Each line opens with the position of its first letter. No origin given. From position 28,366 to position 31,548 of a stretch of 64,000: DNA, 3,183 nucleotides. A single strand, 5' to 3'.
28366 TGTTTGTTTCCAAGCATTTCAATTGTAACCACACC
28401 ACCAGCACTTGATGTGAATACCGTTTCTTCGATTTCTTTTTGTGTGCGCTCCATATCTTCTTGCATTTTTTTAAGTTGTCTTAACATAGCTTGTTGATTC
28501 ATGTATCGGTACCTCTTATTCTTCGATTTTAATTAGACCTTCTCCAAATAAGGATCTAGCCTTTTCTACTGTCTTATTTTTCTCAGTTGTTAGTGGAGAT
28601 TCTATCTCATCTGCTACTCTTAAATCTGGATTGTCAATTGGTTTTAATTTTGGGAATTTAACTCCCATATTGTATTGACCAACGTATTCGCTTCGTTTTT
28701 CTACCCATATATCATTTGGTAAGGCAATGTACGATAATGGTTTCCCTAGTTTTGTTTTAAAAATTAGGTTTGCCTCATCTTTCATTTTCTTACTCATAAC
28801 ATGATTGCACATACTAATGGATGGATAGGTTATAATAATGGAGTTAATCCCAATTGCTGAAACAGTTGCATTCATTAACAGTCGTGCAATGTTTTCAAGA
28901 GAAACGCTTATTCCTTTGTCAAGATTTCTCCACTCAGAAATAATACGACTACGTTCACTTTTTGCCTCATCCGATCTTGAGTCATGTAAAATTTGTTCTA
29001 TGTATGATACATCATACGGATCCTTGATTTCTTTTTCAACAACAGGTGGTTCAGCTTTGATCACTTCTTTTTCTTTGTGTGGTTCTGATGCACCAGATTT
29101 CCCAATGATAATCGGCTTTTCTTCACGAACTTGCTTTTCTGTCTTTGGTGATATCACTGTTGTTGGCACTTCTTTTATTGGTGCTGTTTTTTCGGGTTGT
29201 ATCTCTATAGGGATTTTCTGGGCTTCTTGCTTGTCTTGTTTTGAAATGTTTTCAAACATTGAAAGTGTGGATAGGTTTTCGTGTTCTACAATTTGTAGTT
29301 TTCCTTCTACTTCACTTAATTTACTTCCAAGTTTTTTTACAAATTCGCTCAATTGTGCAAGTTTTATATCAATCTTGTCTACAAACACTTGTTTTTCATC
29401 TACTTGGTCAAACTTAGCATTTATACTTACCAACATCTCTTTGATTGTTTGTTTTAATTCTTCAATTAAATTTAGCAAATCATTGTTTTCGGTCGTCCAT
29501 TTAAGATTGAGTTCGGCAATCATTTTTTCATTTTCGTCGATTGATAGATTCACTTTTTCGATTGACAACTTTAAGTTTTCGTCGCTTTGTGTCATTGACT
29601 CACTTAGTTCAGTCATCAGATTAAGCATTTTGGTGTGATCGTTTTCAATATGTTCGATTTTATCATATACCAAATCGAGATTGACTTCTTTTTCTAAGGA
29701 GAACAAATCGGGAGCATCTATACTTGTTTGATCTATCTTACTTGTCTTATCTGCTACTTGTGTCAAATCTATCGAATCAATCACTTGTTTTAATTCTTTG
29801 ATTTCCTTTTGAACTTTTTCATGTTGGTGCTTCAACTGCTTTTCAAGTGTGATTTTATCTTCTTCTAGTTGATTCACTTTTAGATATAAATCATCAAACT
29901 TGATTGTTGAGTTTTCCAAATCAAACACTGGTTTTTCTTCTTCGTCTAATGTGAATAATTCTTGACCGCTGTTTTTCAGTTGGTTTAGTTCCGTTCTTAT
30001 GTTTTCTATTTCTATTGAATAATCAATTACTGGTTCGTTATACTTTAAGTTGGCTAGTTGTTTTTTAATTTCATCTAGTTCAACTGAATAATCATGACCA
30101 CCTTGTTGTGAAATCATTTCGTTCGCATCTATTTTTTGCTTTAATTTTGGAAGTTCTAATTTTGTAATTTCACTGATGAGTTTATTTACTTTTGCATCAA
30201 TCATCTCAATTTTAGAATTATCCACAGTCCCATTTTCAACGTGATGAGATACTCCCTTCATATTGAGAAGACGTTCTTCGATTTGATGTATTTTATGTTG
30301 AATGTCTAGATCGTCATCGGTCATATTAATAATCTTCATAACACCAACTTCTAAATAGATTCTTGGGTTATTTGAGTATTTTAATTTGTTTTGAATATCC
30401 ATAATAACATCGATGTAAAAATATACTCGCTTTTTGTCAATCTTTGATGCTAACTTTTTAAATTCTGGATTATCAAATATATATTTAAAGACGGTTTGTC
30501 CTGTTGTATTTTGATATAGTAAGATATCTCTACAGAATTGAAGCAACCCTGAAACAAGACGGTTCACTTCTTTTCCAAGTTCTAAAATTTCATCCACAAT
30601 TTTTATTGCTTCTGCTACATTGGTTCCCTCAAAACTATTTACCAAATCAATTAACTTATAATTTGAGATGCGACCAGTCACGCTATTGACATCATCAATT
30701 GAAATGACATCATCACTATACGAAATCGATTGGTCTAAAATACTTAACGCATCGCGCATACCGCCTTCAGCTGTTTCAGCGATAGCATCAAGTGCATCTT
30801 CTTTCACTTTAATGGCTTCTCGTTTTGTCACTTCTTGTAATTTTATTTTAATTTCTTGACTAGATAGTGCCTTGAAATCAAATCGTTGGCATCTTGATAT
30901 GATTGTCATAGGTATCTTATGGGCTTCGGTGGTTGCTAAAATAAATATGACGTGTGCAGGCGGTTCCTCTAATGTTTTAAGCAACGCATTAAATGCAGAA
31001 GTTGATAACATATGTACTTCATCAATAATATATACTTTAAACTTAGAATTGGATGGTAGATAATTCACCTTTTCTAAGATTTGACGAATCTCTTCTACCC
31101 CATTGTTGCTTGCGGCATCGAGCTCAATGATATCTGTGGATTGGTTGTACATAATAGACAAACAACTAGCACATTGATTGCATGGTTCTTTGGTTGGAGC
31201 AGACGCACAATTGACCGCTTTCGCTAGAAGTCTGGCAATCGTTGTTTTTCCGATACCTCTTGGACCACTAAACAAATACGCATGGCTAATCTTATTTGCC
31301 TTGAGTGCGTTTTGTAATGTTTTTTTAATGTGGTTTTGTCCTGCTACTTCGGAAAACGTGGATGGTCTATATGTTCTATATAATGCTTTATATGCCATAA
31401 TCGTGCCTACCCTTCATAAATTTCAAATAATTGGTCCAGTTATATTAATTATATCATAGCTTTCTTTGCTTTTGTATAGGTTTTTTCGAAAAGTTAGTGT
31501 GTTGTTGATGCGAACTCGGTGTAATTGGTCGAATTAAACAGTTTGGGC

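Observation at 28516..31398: DnaX (tau) of 960 aa with a ~350-residue coiled-coil insertion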

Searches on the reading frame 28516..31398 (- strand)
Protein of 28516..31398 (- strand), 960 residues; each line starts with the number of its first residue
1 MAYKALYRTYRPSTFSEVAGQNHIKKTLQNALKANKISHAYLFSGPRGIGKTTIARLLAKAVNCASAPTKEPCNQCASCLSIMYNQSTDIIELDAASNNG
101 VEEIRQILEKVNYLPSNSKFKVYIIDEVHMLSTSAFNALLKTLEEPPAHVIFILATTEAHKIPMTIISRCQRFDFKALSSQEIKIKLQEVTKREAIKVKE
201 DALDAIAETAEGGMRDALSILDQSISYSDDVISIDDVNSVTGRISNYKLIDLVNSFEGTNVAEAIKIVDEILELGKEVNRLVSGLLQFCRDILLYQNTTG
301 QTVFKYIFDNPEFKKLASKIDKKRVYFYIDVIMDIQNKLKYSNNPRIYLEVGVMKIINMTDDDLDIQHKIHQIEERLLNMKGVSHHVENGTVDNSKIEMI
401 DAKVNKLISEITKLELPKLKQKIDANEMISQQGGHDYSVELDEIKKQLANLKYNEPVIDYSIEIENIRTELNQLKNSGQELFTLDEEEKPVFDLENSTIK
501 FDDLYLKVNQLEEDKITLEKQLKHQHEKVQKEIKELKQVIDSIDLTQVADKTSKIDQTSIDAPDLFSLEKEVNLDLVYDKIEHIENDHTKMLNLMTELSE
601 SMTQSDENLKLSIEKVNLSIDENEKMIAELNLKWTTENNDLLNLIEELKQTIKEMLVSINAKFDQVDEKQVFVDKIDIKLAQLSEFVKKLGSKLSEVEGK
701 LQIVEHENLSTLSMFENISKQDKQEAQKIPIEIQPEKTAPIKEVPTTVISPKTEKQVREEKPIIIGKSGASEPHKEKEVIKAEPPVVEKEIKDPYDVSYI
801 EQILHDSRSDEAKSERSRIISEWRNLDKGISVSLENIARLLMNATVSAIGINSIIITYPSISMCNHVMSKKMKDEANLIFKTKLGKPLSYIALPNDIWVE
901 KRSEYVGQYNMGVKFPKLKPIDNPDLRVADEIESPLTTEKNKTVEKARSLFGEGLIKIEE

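Call 3: search_protein_families(library=pfam, proteins=[window:28516-31398:-], max_evalue=0.1)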
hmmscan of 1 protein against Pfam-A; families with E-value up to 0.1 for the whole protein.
window:28516-31398:- (960 aa): 24 families
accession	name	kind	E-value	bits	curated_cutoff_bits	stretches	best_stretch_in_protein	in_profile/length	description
PF13177.12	DNA_pol3_delta2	-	3.2e-47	160.9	27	1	20-178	1-160/161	DNA polymerase III, delta subunit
PF22608.2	DNAX_ATPase_lid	-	7.5e-15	54.9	27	1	183-229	2-48/49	DNA polymerase III clamp loader subunit, ATPase lid domain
PF00004.35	AAA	-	5.3e-13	50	21.2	1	42-175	2-125/131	ATPase family associated with various cellular activities (AAA)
PF05496.18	RuvB_N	-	1.6e-09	38.2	27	1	11-80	2-75/159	Holliday junction DNA helicase RuvB P-loop domain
PF12169.13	DNA_pol3_gamma3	-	1.3e-07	32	24.4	1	233-359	2-130/143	DNA polymerase III subunits gamma and tau domain III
PF13401.12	AAA_22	-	3.2e-06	27.9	27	1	42-156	9-124/130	AAA domain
PF07728.20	AAA_5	-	8.2e-06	26.3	22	1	42-147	3-94/139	AAA domain (dynein-related subfamily)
PF13604.12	AAA_30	-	1.1e-05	25.8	27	1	41-153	21-122/191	AAA domain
PF13173.12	AAA_14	-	6.7e-05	23.3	27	1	40-147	4-89/129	AAA domain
PF21960.2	RCF1-5-like_lid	-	7.6e-05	23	27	1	187-221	3-38/43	RCF1/5-like, AAA+ ATPase lid domain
PF13191.12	AAA_16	-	0.00015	22.7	32.6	1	26-151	10-165/167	AAA ATPase domain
PF04851.21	ResIII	-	0.00033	21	22.5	0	106-145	112-152/164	Type III restriction enzyme, res subunit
PF16193.11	AAA_assoc_2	-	0.00039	21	34.3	1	194-241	3-55/81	AAA C-terminal domain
PF13245.12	AAA_19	-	0.00045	20.8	25.1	1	38-153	11-123/134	AAA domain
PF25361.1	AAA_lid_RFC1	-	0.00074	19.4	34.9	1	181-237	2-57/59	RFC1-like, AAA+ ATPase lid domain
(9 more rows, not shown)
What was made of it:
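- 30319..31398 (-): Residues 1-360: AAA+ clamp-loader module (domains I-III). Contains the P-loop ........, a 4-Cys zinc module (C64, C73, C76, C79), DEVH, SRC, and the collar domain III. Call 3 (PF13177 20-178, PF22608 183-229, PF12169 233-359).
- On DnaX / DNA polymerase III subunit tau (TIGR02397, PRK05563): Call 3: PF13177 and PF22608. Call 3: PF12169 at residues 233-359.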

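Call 4: search_protein_families(library=ncbifam, proteins=[window:28516-31398:-], max_evalue=0.1)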
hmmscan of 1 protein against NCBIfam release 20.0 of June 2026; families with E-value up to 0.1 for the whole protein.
window:28516-31398:- (960 aa): 78 families (the best 25 are shown)
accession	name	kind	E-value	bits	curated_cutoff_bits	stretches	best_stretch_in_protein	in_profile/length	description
NF004046.1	PRK05563.1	equivalog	1.9e-166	555.3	400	2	2-550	1-536/567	DNA polymerase III subunit gamma/tau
TIGR02397.1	dnaX_nterm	equivalog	2.8e-140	467.6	250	1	3-356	1-354/355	DNA polymerase III subunit gamma/tau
NF011526.0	PRK14965.1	equivalog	2.6e-126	422.8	670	1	1-375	1-376/578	DNA polymerase III subunits gamma and tau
NF011512.0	PRK14950.1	equivalog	1.5e-123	414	593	1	1-361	1-363/585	DNA polymerase III subunits gamma and tau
NF004549.0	PRK05896.1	equivalog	6.3e-121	405.1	578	1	4-404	4-406/642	DNA polymerase III subunits gamma and tau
NF005942.0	PRK07994.1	equivalog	3.8e-120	402.9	613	1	1-633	1-586/655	DNA polymerase III subunit gamma/tau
NF011510.0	PRK14948.1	equivalog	3.1e-119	399.5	593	1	1-412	3-397/640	DNA polymerase III subunit gamma/tau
NF011523.0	PRK14962.1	equivalog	1.9e-113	379.8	576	1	4-411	2-386/474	DNA polymerase III subunits gamma and tau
NF005173.0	PRK06647.1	equivalog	4e-113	379.2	623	1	2-535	2-551/568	DNA polymerase III subunits gamma and tau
NF004962.0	PRK06305.1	equivalog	4e-113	379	559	1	2-413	3-402/465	DNA polymerase III subunits gamma and tau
NF011531.0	PRK14971.1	equivalog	3.4e-112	376.3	685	1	8-618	9-611/614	DNA polymerase III subunit gamma/tau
NF011514.0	PRK14953.1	equivalog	3.4e-112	375.9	536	1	1-452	1-446/488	DNA polymerase III subunits gamma and tau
NF006585.0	PRK09111.1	equivalog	1.2e-108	364.4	604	1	2-298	26-327/616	DNA polymerase III subunit gamma/tau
NF011522.0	PRK14961.1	equivalog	1.1e-100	337.1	562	1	1-360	1-361/363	DNA polymerase III subunits gamma and tau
NF005846.3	PRK07764.1-6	equivalog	3.5e-99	333.6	625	1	5-401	1-410/628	DNA polymerase III subunit gamma and tau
NF011511.0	PRK14949.1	equivalog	8.7e-98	328.9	1016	1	1-794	1-757/984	DNA polymerase III subunits gamma and tau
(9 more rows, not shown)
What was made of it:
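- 28516..31398 (-): dnaX (DNA polymerase III subunit tau), 960 aa plus stop codon. Calls 3 and 4: Pfam and NCBIfam, PRK05563 555 bits, TIGR02397 468 bits.
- On DnaX / DNA polymerase III subunit tau (TIGR02397, PRK05563): Call 4: TIGR02397 467.6 bits (cutoff 250), PRK05563 555.3 bits (cutoff 400).
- Closest known: Bacillus subtilis-type DnaX. Same: Best NCBIfam equivalog is PRK05563, above its cutoff (call 4).
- Closest known: Other long DnaX proteins. Same: Models of 800-1000 positions exist (call 4).
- Closest known: Other long DnaX proteins. Different: The window protein scores far below their cutoffs (329 against 1016 bits for PRK14949, call 4).
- Checked: Calls 3 and 4: Pfam DNA_pol3_delta2 covers residues 20-178, the ATPase lid 183-229 and gamma/tau domain III 233-359.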
